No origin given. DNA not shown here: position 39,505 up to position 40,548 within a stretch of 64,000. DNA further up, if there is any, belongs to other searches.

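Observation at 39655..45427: NAD-linked formate dehydrogenase module with a receiver domain fused to a split NuoE-like subunit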

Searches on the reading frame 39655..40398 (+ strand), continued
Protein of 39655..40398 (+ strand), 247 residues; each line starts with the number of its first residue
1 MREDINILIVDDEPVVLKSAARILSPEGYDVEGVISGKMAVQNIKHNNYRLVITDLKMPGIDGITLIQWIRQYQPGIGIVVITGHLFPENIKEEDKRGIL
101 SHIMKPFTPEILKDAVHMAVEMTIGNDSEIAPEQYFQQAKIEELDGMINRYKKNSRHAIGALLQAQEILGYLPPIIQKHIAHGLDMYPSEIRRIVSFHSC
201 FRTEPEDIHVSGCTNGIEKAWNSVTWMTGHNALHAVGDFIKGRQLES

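Call 22: find_encoding_contigs(protein=P0122, flank=10000, max_places=2)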
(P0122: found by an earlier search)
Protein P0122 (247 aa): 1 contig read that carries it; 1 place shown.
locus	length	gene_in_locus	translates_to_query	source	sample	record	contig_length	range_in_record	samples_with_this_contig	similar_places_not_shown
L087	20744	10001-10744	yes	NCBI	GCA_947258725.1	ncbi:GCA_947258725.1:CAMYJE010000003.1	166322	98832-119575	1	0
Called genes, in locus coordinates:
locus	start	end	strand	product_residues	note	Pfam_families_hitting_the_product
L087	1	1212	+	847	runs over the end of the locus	PF21305:type_II_gspD_N0, PF03958:Secretin_N, PF05036:SPOR (faint), PF00263:Secretin, PF22148:Fervidolysin_NPro-like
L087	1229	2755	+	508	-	PF05157:MshEN, PF13401:AAA_22 (faint), PF00437:T2SSE, PF25199:nSTAND_NTPase5 (faint)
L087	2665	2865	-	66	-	-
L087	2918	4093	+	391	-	PF28597:T2SSF_N, PF00482:T2SSF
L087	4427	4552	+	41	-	-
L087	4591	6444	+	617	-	PF02743:dCache_1, PF00672:HAMP, PF07730:HisKA_3, PF02518:HATPase_c, PF13581:HATPase_c_2 (weak)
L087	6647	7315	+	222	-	PF00072:Response_reg, PF00196:GerE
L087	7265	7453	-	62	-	-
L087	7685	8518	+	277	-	PF10418:DHODB_Fe-S_bind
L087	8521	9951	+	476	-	PF14691:Fer4_20, PF13738:Pyr_redox_3 (faint), PF01262:AlaDh_PNT_C (faint), PF01266:DAO (faint), PF07992:Pyr_redox_2, PF12831:FAD_oxidored (faint), PF13450:NAD_binding_8 (weak), PF00070:Pyr_redox (weak)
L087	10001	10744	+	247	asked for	PF00072:Response_reg, PF01257:2Fe-2S_thioredx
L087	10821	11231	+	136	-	-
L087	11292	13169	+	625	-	PF01257:2Fe-2S_thioredx, PF01512:Complex1_51K, PF10589:NADH_4Fe-4S, PF00037:Fer4, PF12837:Fer4_6 (weak), PF13237:Fer4_10, PF14697:Fer4_21 (weak), PF12838:Fer4_7, +2 more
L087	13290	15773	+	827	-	PF00111:Fer2 (weak), PF13510:Fer2_4, PF10588:NADH-G_4Fe-4S_3, PF12838:Fer4_7 (weak), PF22117:Fer4_Nqo3, PF04879:Molybdop_Fe4S4, PF00384:Molybdopterin, PF01568:Molydop_binding, +2 more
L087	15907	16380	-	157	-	-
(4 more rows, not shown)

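Call 23: find_encoding_contigs(protein=P0014, flank=10000, max_places=2)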
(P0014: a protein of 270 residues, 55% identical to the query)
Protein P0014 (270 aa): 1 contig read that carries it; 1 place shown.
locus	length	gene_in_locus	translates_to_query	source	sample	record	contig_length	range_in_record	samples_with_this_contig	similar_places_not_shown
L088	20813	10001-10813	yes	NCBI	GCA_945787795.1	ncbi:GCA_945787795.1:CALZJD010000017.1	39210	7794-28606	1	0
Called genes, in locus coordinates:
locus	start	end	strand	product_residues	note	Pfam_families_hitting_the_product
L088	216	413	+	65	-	-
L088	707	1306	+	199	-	PF06078:DUF937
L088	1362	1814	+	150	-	PF04972:BON, PF01476:LysM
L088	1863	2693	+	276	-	PF01435:Peptidase_M48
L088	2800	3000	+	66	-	PF07311:Dodecin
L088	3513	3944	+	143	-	-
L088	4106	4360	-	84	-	-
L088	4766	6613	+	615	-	PF02743:dCache_1, PF00672:HAMP, PF07730:HisKA_3, PF02518:HATPase_c, PF13581:HATPase_c_2 (weak)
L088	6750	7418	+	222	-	PF00072:Response_reg, PF00196:GerE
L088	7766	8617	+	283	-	PF10418:DHODB_Fe-S_bind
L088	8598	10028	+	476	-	PF14691:Fer4_20, PF13738:Pyr_redox_3 (faint), PF00070:Pyr_redox (faint), PF01266:DAO (faint), PF07992:Pyr_redox_2, PF13450:NAD_binding_8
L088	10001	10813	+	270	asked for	PF00072:Response_reg, PF01257:2Fe-2S_thioredx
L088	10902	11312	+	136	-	PF01257:2Fe-2S_thioredx (weak)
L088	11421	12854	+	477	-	PF01257:2Fe-2S_thioredx (weak), PF01512:Complex1_51K, PF10589:NADH_4Fe-4S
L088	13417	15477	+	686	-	PF00111:Fer2 (weak), PF13510:Fer2_4, PF10588:NADH-G_4Fe-4S_3, PF12838:Fer4_7 (weak), PF22117:Fer4_Nqo3, PF00037:Fer4 (weak), PF04879:Molybdop_Fe4S4, PF00384:Molybdopterin, +1 more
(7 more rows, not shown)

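Call 29: find_related_loci(query=A2, collection=metagenome_contigs, flank=7000)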
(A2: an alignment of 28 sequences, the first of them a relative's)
Query A2 (247 aa) in metagenome_contigs; peptide patterns used: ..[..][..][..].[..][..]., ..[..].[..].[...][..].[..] (x = any residue, [..] = any of these).
600 stretches matched a pattern (row limit reached: there are more); 434 encode a relative of the query (tblastn E <= 1e-3); the best 80 are kept; 80 distinct loci.
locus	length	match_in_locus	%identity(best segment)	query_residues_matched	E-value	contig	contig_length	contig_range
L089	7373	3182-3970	53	1-245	8e-88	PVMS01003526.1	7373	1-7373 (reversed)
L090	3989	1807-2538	56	1-244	3e-86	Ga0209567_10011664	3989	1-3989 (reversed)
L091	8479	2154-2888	51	1-245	2e-81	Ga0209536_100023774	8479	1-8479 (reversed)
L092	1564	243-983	53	1-247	2e-85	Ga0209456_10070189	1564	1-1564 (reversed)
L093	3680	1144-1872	49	1-243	6e-76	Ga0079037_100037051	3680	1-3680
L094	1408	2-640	49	36-246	6e-64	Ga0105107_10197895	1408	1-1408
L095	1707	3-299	53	148-246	1e-27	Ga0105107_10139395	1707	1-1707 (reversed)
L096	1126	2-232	61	171-247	6e-26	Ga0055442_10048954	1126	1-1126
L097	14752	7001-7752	35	1-112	9e-17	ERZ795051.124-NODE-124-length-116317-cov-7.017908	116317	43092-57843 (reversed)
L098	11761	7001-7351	27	5-121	5e-13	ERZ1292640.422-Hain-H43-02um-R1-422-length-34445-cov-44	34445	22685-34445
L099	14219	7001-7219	38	137-209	5e-13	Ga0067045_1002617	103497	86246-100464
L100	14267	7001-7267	39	120-213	1e-12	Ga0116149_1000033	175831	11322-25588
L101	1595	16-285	38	110-209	2e-12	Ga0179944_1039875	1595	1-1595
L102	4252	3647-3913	38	120-213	8e-12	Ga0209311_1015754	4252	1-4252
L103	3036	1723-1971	42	122-206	9e-12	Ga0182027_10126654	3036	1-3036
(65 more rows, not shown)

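Call 34: search_solved_structures(query=window:39655-40395:+, max_evalue=0.001, show_alignments=0)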
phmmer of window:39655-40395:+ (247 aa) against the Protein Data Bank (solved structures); distinct sequences matched with E-value up to 0.001: 217 (the best 60 are shown).
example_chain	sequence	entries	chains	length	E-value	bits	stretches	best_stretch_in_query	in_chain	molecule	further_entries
9xzo_A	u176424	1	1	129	5.8e-19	72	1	6-117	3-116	De novo protein M1X0B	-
3crn_A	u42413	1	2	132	1.2e-13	54.6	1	6-116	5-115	Response regulator receiver domain protein, CheY-like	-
1zy2_A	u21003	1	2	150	3.2e-13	53.2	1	5-122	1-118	transcriptional regulator NtrC1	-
4l4u_A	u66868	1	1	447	1.1e-12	51.4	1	5-122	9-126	Transcriptional regulator (NtrC family)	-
1ny5_A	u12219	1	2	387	1.9e-12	50.7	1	5-122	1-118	transcriptional regulator (NtrC family)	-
1pey_A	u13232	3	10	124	2e-12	50.6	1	6-118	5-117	Sporulation initiation phosphotransferase F | SPORULATION RESPONSE REGULATORY PROTEIN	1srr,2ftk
1f51_E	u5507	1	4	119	2.8e-12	50.1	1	6-117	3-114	SPORULATION INITIATION PHOSPHOTRANSFERASE F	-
1zit_A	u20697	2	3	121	3.3e-12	49.9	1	7-111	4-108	transcriptional regulator (NtrC family)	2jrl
1fsp_A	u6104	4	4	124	3.7e-12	49.7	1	6-118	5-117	STAGE 0 SPORULATION PROTEIN F | SPORULATION RESPONSE REGULATORY PROTEIN | Sporulation initiation phosphotransferase F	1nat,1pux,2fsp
3q15_C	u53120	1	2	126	3.8e-12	49.7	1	6-118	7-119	Sporulation initiation phosphotransferase F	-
3jte_A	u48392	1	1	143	8.7e-12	48.5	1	6-121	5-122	Response regulator receiver protein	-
2jvk_A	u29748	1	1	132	9.9e-12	48.3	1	6-118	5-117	Sporulation initiation phosphotransferase F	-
3ffx_A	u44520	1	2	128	1.5e-11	47.7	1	4-118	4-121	Chemotaxis protein cheY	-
2jvj_A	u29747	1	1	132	1.7e-11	47.6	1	6-118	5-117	Sporulation initiation phosphotransferase F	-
3dzd_A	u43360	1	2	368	2.4e-11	47.1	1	7-117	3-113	Transcriptional regulator (NtrC family)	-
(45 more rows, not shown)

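Call 52: predict_structure(alignment_id=A2)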
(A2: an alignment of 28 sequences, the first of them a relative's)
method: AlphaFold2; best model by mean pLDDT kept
length: 247 residues; sequences in the alignment: 28
mean_pLDDT: 73.4   pTM: 0.50
mean pLDDT of the five models: 73.4, 72.1, 71.7, 66.4, 64.4
residues with pLDDT >= 90: 41; 70-90: 123; 50-70: 37; < 50: 46
segments of 3 or more residues with pLDDT < 50: 90-95, 125-135, 203-228
pLDDT, mean of each block of 10 residues (from residue 1): 77 89 92 90 87 85 81 82 66 57 85 88 52 56 90 77 84 81 86 73 42 41 48 61 58
secondary structure, 60 per line:
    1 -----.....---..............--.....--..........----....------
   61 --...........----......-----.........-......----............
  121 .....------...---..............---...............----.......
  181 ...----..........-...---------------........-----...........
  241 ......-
elements in order: E6-10 H14-27 E30-34 H37-46 E51-54 H63-73 E78-83 H89-97 E99-104 H109-125 H138-151 H155-169 H174-183 H188-197 H217-224 H230-246

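Call 58: search_protein_representatives(protein=P0047)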
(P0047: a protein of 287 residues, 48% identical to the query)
Query: 287 residues. Proteins with E-value up to 0.001 (for the whole library): 798850; up to 1e-10: 96263; up to 1e-30: 459. The best 150 are listed.
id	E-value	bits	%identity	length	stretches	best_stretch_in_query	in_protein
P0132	1.4e-140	483.5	47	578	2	4-285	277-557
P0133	2.7e-93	328.4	53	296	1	3-284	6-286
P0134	3.1e-83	295.4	48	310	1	4-286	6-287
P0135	7.4e-82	290.9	53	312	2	140-287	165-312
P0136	1.1e-81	290.4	42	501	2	5-209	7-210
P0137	9.6e-70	251.1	46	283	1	4-287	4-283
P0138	3.4e-68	246.1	46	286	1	3-276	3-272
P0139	8.3e-68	244.8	41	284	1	2-287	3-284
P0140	9.7e-68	244.6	35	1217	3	4-120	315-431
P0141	1.5e-56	207.9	34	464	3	4-153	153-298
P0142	4.0e-55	203.2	38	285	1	4-272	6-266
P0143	5.6e-52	192.9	59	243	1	131-287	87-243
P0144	2.2e-51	190.9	32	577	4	4-111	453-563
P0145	2.5e-51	190.8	35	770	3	4-164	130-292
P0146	3.4e-51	190.3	51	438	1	110-286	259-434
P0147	7.6e-51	189.2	36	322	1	4-280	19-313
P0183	1.4e-42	162.1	35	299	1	5-274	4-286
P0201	5.6e-41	156.8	34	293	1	4-287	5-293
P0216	6.9e-40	153.2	34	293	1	19-287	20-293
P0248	3.5e-38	147.6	33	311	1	18-279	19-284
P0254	5.3e-38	147.0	33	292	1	4-286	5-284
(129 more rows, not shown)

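Call 59: search_protein_families(library=pfam, proteins=[P0132, P0136, P0142, P0147, P0183, P0201, P0216, P0248, P0254, P0113], max_evalue=0.0001)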
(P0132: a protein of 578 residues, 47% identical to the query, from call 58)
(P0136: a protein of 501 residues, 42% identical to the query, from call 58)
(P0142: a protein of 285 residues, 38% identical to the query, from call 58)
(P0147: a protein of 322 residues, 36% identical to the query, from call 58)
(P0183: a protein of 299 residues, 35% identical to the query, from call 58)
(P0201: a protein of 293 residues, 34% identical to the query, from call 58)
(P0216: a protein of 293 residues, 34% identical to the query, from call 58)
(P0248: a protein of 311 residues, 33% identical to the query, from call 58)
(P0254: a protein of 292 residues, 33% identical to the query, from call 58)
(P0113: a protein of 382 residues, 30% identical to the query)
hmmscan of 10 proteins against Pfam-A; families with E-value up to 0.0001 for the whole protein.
P0132 (578 aa): 2 families
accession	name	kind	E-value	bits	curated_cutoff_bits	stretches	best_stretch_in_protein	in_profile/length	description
PF00072.30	Response_reg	-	1.4e-54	183.4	30.2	2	278-387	1-110/111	Response regulator receiver domain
PF01257.25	2Fe-2S_thioredx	-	1.3e-50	171.5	24.8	2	416-552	2-138/145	Thioredoxin-like [2Fe-2S] ferredoxin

P0136 (501 aa): 2 families
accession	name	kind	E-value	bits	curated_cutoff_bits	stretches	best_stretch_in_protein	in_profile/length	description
PF00072.30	Response_reg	-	3.9e-41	140.1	30.2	2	7-116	1-110/111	Response regulator receiver domain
PF01257.25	2Fe-2S_thioredx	-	1e-21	77.8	24.8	2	145-208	2-65/145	Thioredoxin-like [2Fe-2S] ferredoxin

P0142 (285 aa): 2 families
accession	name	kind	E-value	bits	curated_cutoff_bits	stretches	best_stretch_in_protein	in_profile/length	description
PF01257.25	2Fe-2S_thioredx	-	8.4e-44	149.4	24.8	1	140-280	4-144/145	Thioredoxin-like [2Fe-2S] ferredoxin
PF00072.30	Response_reg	-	3.3e-29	101.7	30.2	1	7-116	1-110/111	Response regulator receiver domain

P0147 (322 aa): 2 families
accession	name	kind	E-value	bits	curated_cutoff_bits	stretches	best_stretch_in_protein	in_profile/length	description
PF01257.25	2Fe-2S_thioredx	-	1.7e-47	161.4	24.8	1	177-318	2-143/145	Thioredoxin-like [2Fe-2S] ferredoxin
PF00072.30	Response_reg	-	6.1e-28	97.7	30.2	1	20-130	1-111/111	Response regulator receiver domain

P0183 (299 aa): 2 families
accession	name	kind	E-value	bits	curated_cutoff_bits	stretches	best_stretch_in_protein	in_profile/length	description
PF01257.25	2Fe-2S_thioredx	-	4.6e-42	143.7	24.8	1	164-297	10-143/145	Thioredoxin-like [2Fe-2S] ferredoxin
PF00072.30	Response_reg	-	5.5e-30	104.2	30.2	1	4-113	1-110/111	Response regulator receiver domain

P0201 (293 aa): 2 families
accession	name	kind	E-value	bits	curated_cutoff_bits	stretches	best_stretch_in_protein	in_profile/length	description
PF01257.25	2Fe-2S_thioredx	-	6e-50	169.3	24.8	1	150-292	2-144/145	Thioredoxin-like [2Fe-2S] ferredoxin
PF00072.30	Response_reg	-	8.8e-17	61.7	30.2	1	6-113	1-108/111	Response regulator receiver domain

P0216 (293 aa): 2 families
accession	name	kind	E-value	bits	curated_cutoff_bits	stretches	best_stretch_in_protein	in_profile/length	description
PF01257.25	2Fe-2S_thioredx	-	1.2e-50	171.6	24.8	1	149-292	1-144/145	Thioredoxin-like [2Fe-2S] ferredoxin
PF00072.30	Response_reg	-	3.2e-18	66.4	30.2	1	6-108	1-103/111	Response regulator receiver domain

P0248 (311 aa): 2 families
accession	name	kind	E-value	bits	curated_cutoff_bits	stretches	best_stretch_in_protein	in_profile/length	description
PF01257.25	2Fe-2S_thioredx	-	4.8e-45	153.4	24.8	1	149-291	1-144/145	Thioredoxin-like [2Fe-2S] ferredoxin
PF00072.30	Response_reg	-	1.4e-09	38.5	30.2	1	13-115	8-110/111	Response regulator receiver domain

P0254 (292 aa): 2 families
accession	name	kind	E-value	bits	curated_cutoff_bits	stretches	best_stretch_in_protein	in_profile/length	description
PF01257.25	2Fe-2S_thioredx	-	3.3e-46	157.2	24.8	1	144-283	4-143/145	Thioredoxin-like [2Fe-2S] ferredoxin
PF00072.30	Response_reg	-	9.7e-20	71.2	30.2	1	6-122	1-109/111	Response regulator receiver domain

P0113 (382 aa): 2 families
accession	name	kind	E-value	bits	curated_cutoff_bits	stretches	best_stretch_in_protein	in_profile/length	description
PF01257.25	2Fe-2S_thioredx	-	1.3e-40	139.1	24.8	1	228-368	2-142/145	Thioredoxin-like [2Fe-2S] ferredoxin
PF00072.30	Response_reg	-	5.2e-31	107.5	30.2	1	20-130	1-111/111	Response regulator receiver domain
